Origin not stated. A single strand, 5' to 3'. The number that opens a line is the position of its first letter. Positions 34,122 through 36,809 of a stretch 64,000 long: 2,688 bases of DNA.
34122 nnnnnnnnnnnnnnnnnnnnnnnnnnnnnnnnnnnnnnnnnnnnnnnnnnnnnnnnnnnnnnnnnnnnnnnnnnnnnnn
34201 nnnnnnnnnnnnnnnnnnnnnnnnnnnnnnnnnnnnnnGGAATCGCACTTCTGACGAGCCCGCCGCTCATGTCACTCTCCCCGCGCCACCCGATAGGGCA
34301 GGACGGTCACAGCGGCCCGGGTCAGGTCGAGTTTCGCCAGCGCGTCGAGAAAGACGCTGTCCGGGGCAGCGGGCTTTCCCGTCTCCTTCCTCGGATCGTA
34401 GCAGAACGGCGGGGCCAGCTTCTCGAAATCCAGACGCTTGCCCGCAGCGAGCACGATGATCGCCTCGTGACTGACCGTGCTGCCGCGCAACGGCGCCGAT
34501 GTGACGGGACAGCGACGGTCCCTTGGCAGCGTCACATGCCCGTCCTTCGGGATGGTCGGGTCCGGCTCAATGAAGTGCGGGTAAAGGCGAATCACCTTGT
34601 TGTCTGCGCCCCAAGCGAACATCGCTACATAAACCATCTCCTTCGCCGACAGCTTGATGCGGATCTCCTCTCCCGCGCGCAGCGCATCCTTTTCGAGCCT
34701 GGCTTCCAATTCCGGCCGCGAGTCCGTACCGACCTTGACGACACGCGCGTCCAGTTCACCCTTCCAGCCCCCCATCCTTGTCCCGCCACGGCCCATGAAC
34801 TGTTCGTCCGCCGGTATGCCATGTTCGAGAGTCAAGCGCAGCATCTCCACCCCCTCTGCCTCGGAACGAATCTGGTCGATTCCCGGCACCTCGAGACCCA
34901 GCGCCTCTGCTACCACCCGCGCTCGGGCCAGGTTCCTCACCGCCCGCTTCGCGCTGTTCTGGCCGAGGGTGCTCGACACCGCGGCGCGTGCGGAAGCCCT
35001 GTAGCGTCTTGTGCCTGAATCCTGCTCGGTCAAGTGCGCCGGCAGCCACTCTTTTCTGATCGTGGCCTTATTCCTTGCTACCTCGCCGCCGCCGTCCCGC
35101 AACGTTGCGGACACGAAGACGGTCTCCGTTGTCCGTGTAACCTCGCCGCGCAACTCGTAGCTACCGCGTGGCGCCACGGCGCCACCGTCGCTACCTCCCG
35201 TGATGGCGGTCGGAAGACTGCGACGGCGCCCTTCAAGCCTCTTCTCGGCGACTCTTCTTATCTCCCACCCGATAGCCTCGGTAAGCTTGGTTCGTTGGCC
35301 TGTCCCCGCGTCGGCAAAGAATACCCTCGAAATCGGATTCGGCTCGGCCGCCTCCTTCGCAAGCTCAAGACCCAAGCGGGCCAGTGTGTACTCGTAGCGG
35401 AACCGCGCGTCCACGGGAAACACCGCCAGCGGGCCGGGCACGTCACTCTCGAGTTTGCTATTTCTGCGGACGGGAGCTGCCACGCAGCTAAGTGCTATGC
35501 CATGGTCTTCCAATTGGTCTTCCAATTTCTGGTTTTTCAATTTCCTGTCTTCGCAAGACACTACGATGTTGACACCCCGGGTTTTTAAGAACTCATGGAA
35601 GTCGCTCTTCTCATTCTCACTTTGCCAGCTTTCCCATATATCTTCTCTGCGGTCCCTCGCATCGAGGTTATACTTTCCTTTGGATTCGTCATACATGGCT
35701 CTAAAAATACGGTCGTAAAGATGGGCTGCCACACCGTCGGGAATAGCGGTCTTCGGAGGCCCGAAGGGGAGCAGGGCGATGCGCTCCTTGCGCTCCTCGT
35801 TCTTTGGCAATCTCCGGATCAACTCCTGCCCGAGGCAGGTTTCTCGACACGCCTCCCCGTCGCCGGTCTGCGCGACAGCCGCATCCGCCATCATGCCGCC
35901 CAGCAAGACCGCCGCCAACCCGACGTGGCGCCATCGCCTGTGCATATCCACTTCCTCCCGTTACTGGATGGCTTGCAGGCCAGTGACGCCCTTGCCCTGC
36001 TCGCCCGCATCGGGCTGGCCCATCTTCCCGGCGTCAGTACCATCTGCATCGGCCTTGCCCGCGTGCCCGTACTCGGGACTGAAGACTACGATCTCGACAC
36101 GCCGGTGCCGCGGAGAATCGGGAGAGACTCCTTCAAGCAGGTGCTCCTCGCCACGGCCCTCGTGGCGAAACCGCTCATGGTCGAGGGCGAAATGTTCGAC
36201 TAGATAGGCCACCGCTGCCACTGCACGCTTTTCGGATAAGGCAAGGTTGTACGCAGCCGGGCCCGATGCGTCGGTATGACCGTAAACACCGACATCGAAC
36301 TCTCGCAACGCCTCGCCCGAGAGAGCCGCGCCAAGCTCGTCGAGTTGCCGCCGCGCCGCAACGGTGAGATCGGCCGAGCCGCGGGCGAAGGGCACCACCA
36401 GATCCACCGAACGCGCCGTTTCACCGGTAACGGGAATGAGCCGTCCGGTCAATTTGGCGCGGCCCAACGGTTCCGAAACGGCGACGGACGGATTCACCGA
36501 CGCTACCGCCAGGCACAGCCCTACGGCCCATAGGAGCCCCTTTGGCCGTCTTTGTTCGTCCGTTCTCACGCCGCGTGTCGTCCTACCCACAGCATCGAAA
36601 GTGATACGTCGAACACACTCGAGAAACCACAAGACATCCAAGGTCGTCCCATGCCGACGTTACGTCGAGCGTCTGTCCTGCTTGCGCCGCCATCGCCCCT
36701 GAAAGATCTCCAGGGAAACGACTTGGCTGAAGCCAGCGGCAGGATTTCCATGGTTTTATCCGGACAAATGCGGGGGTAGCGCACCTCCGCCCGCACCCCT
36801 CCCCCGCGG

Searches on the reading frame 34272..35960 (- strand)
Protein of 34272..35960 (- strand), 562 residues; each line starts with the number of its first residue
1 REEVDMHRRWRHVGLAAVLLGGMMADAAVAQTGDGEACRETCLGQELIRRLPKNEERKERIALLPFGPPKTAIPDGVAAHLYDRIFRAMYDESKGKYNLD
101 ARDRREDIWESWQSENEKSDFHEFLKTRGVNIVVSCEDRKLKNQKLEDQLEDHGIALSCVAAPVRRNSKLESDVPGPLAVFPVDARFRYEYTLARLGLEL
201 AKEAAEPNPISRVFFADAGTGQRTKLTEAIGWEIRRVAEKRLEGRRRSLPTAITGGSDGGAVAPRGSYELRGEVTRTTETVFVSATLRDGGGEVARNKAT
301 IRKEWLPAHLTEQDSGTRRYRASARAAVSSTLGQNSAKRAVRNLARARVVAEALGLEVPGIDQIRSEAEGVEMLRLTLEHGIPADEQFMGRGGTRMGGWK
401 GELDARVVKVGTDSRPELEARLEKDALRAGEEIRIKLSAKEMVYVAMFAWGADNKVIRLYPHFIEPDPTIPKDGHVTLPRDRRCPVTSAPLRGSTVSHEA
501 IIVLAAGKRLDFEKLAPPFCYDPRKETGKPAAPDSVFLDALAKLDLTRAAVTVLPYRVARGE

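Call 83: search_protein_families(library=pfam, max_evalue=0.00001, proteins=[window:34272-35960:-])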
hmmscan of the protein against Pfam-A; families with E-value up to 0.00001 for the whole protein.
window:34272-35960:- (562 aa): 1 family
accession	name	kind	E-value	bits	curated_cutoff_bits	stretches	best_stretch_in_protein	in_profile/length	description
PF14326.11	DUF4384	-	2.8e-07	31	27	1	427-481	2-56/81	Domain of unknown function (DUF4384)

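Call 86: search_protein_families(library=padloc, max_evalue=0.001, proteins=[window:34272-35960:-])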
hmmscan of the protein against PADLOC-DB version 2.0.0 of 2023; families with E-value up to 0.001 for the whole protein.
window:34272-35960:- (562 aa): 0 families

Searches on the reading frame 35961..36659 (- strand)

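Call 83: search_protein_families(library=pfam, max_evalue=0.00001, proteins=[window:35961-36659:-])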
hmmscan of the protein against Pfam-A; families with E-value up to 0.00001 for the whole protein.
window:35961-36659:- (232 aa): 1 family
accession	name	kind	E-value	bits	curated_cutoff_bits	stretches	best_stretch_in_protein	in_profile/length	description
PF00691.25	OmpA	-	1.7e-16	60.8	27.2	1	91-181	2-91/98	OmpA family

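Call 86: search_protein_families(library=padloc, max_evalue=0.001, proteins=[window:35961-36659:-])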
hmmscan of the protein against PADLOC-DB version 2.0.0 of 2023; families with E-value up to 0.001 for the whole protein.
window:35961-36659:- (232 aa): 2 families
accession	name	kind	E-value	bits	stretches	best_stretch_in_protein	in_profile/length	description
PDLC00609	ZorB1|ZorB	-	3.3e-07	28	1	123-190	136-212/232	MotB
PDLC00612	ZorB1|ZorB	-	0.00016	19.3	1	124-156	188-220/293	MotB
